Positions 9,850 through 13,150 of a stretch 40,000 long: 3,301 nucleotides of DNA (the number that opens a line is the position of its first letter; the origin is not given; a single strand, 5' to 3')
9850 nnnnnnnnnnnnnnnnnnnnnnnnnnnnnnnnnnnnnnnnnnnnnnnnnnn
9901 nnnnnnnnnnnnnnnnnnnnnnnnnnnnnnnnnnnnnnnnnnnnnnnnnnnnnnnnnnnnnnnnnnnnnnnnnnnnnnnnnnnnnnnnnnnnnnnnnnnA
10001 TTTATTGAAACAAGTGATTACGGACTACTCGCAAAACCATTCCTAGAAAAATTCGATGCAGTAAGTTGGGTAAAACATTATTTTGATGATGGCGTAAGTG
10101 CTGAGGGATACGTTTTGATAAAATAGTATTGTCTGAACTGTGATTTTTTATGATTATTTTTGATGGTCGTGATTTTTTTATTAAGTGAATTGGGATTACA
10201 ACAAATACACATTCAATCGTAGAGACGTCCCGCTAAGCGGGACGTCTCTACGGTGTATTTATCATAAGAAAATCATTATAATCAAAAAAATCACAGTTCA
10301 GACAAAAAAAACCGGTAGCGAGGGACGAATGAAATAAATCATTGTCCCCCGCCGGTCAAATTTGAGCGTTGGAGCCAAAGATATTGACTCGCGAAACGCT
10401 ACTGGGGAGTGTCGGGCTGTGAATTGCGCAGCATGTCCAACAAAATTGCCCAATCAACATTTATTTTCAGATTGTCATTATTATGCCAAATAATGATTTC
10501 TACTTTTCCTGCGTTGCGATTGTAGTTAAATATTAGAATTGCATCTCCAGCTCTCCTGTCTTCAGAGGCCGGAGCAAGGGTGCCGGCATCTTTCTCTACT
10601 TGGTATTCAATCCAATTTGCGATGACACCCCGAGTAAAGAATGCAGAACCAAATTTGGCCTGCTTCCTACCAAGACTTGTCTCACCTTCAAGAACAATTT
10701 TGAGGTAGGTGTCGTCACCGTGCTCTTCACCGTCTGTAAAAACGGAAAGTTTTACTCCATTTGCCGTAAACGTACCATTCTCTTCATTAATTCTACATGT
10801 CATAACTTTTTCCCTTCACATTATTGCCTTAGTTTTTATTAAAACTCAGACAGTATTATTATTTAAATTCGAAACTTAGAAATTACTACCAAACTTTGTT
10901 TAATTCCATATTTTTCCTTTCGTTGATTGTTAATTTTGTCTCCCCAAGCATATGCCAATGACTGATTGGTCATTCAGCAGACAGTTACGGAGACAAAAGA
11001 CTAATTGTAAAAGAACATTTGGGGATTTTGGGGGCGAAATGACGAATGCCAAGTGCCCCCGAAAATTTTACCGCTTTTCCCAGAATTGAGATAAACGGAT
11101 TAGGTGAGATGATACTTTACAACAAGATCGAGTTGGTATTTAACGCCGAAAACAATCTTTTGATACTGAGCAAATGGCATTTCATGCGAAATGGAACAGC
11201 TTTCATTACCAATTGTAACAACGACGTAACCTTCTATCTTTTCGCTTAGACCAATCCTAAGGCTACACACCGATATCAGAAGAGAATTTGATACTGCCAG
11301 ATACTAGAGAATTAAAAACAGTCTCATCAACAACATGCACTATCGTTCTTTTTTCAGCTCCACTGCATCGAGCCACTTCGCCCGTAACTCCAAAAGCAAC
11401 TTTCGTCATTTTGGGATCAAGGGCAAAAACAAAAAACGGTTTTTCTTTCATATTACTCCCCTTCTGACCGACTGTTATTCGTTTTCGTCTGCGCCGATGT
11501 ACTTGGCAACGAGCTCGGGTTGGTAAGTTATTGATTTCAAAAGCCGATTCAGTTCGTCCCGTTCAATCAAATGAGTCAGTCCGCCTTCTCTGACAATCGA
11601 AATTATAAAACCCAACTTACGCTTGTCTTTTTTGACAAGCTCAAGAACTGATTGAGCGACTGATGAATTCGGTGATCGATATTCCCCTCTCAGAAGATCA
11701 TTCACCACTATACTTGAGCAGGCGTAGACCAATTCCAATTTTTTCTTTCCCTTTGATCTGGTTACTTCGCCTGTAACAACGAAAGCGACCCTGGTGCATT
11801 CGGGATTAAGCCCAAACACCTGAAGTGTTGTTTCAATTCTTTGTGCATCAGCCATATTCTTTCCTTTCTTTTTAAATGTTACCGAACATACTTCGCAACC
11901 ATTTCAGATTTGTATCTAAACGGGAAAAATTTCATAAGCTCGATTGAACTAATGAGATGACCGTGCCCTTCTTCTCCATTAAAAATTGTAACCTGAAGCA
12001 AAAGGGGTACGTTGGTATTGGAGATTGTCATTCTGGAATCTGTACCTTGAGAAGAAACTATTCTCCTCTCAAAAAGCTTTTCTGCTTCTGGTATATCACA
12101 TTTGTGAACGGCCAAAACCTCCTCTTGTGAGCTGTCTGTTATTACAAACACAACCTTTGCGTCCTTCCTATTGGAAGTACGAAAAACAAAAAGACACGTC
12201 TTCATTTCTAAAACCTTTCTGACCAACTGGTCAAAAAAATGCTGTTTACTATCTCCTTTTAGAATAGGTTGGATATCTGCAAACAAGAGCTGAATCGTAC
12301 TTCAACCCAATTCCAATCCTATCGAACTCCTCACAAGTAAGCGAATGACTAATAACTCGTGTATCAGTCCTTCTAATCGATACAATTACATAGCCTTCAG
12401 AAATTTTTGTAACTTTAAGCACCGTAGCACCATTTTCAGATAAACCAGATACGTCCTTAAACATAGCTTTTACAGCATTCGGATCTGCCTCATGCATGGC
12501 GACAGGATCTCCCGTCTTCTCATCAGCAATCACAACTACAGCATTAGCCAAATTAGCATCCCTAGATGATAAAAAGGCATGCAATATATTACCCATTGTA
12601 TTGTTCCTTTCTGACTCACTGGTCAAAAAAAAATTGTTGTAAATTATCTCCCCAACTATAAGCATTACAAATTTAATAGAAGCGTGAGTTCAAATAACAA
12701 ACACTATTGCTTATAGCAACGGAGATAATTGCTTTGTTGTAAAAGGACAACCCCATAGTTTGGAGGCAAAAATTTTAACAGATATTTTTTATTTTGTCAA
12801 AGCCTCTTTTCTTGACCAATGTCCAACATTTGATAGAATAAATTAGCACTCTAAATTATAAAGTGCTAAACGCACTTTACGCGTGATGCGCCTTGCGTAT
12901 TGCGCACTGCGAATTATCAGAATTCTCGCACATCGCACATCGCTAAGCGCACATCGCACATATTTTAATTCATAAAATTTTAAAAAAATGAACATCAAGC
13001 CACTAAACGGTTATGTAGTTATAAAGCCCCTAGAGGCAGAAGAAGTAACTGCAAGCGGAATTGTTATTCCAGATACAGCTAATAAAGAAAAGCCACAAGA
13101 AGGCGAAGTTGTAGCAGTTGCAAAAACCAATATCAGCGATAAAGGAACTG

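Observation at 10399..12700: GC-elevated tandem array of four paralogous small proteins of unknown family plus a fifth unrelated gene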

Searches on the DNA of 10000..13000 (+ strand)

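Call 61: search_rna_families(source=window, start=10000, end=13000, threshold=evalue, max_evalue=1)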
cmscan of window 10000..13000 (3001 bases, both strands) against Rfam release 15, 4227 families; matches with E-value up to 1: 2.
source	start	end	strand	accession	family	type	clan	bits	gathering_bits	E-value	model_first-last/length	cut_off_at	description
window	10144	10258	+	RF04338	Plastid-psbJ-2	Cis-reg;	CL00152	29.2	65.6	0.0092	1-144/144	no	Plastid-psbJ-2 3UTR RNA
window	10218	10252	-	RF04099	MIR837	Gene; miRNA;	-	26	117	0.033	1-122/122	no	MIR837 microRNA precursor family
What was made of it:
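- Closest known: fourU-type RNA thermometers. Different: No Rfam match (call 61).
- There is no Rfam FourU or ROSE match at E<=1 (call 61).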

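Call 72: search_dna_similar(query=window:10127-12987:+, collection=phages, mode=distant)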
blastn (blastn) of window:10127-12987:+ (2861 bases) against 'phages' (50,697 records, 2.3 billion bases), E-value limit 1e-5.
No match.

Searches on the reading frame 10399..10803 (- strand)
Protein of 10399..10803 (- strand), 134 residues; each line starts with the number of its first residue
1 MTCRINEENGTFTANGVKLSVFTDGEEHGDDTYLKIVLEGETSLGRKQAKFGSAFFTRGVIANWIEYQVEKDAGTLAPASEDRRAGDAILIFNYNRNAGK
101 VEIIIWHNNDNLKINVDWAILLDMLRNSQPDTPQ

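Call 3: search_protein_families(library=pfam, max_evalue=1, proteins=[window:10399-10803:-])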
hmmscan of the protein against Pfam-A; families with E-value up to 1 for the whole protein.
window:10399-10803:- (134 aa): 0 families

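Call 11: search_protein_families(library=phrogs, max_evalue=1, proteins=[window:10399-10803:-])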
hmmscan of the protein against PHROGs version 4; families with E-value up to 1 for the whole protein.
window:10399-10803:- (134 aa): 0 families

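Call 12: search_protein_families(library=padloc, max_evalue=1, proteins=[window:10399-10803:-])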
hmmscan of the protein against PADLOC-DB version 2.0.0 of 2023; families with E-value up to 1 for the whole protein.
window:10399-10803:- (134 aa): 0 families

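Call 13: search_protein_families(library=ncbifam, max_evalue=1, proteins=[window:10399-10803:-])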
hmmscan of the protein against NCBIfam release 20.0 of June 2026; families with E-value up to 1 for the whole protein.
window:10399-10803:- (134 aa): 0 families

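Call 23: find_homologous_proteins(query=window:10399-10803:-, max_evalue=0.01)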
Query window:10399-10803:- (134 aa): 1 proteins with E <= 0.01 among 10 candidates.
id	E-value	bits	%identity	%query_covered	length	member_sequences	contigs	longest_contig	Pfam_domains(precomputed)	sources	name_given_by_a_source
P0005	9.5e-85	299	100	100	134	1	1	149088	-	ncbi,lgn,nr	ncbi:hypothetical protein JW758_01365 [Candidatus Peregrinibacteria bacterium]|nr:hypothetical prote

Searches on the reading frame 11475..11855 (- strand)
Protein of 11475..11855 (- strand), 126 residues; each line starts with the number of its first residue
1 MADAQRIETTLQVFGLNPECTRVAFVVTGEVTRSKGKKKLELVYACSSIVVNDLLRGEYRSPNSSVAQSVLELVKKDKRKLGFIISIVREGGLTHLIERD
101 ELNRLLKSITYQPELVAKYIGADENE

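Call 3: search_protein_families(library=pfam, max_evalue=1, proteins=[window:11475-11855:-])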
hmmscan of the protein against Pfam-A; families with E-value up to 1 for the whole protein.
window:11475-11855:- (126 aa): 1 family
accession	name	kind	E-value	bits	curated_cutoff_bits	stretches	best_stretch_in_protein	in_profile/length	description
PF04818.19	CID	-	0.051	14.3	23.9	1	19-78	30-96/120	CID domain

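Call 11: search_protein_families(library=phrogs, max_evalue=1, proteins=[window:11475-11855:-])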
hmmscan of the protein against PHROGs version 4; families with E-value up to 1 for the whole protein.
window:11475-11855:- (126 aa): 1 family
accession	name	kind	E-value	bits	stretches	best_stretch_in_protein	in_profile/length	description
phrog_34517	-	unknown function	0.17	13.2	1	45-72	11-38/62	-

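Call 12: search_protein_families(library=padloc, max_evalue=1, proteins=[window:11475-11855:-])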
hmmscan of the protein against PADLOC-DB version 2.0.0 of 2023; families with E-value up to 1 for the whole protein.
window:11475-11855:- (126 aa): 0 families

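Call 13: search_protein_families(library=ncbifam, max_evalue=1, proteins=[window:11475-11855:-])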
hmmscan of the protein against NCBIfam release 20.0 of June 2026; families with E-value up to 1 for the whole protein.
window:11475-11855:- (126 aa): 0 families

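Call 51: predict_structure(alignment_id=A2)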
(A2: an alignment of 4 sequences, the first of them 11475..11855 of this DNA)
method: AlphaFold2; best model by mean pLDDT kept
length: 126 residues; sequences in the alignment: 4
mean_pLDDT: 66.2   pTM: 0.59
mean pLDDT of the five models: 66.2, 37.7, 37.7, 35.6, 29.9
residues with pLDDT >= 90: 0; 70-90: 56; 50-70: 52; < 50: 18
segments of 3 or more residues with pLDDT < 50: 1-4, 62-67, 88-90, 123-126
pLDDT, mean of each block of 10 residues (from residue 1): 53 84 76 54 75 73 50 58 54 67 83 80 44
secondary structure, 60 per line:
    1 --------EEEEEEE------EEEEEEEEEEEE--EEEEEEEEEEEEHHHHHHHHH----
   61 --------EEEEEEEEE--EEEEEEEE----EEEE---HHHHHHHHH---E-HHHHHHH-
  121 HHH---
elements in order: E9-15 E22-33 E36-47 H48-56 E69-77 E80-87 E92-95 H99-107 H113-119
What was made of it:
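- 11475..11855 (-): Paralog C, 126 aa (JW758_01375). AF2 model pLDDT 66 with the same topology as A (call 51).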

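Call 56: fold_search(model_id=the predicted structure, library=viral)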
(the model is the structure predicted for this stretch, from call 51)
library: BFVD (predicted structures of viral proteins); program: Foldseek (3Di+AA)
matches with E <= 10: 1096; with E <= 0.001: 0
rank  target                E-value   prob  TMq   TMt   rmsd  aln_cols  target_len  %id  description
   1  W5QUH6                3.8e-03  1.00  0.53  0.47   8.2       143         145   13  Uncharacterized protein [Bacillus phage BPS10C]
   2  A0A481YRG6            3.8e-03  1.00  0.47  0.46   8.1       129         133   12  Uncharacterized protein [Marseillevirus LCMAC101]
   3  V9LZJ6                5.3e-03  0.97  0.37  0.32   9.9       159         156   11  Uncharacterized protein [Vibrio phage VP4B]
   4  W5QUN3                6.3e-03  1.00  0.51  0.52   4.7       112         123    6  Uncharacterized protein [Bacillus phage BPS10C]
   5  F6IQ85                1.3e-02  0.63  0.24  0.19  15.9       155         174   10  Uncharacterized protein [Flavobacterium phage FCV-1]
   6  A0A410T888            3.4e-02  0.35  0.25  0.14  19.1       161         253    7  Uncharacterized protein [Pseudomonas phage Henu5]
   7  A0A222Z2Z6            5.7e-02  0.87  0.44  0.41  10.6       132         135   10  Uncharacterized protein [Bacillus phage PPIsBest]
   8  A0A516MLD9            6.8e-02  0.38  0.27  0.15  18.4       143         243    8  (no name in the UniProt tables at hand)
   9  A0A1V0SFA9            8.5e-02  0.47  0.28  0.33  13.2       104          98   10  Uncharacterized protein [Hokovirus HKV1]
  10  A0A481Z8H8            1.1e-01  0.57  0.34  0.28   9.6       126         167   10  Uncharacterized protein [Pithovirus LCPAC304]
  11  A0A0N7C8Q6            1.1e-01  0.38  0.29  0.23  15.2       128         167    8  (no name in the UniProt tables at hand)
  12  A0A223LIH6            1.2e-01  0.18  0.22  0.11  12.1       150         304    9  Uncharacterized protein [Erwinia phage vB_EamM_Joad]
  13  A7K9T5                1.3e-01  0.63  0.34  0.35  14.0       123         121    8  Uncharacterized protein z675R [Chlorovirus heliozoae]
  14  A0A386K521            1.3e-01  0.21  0.23  0.12  16.4       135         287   12  Uncharacterized protein [Dickeya phage vB_DsoM_JA11]
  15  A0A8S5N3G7            1.3e-01  0.25  0.25  0.18  14.5       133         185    6  Uncharacterized protein [Myoviridae sp. ctpiG4]
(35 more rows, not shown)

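Call 71: search_solved_structures(query=A2, max_evalue=10)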
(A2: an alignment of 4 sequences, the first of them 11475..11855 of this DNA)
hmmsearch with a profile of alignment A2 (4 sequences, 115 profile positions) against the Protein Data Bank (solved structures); distinct sequences matched with E-value up to 10: 1.
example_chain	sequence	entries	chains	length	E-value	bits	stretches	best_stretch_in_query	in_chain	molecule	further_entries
9n8m_M1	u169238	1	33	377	0.14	15.3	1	53-79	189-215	Flagellin C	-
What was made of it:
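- Calls 3, 11, 12, 13 and 71 find no family or PDB match.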
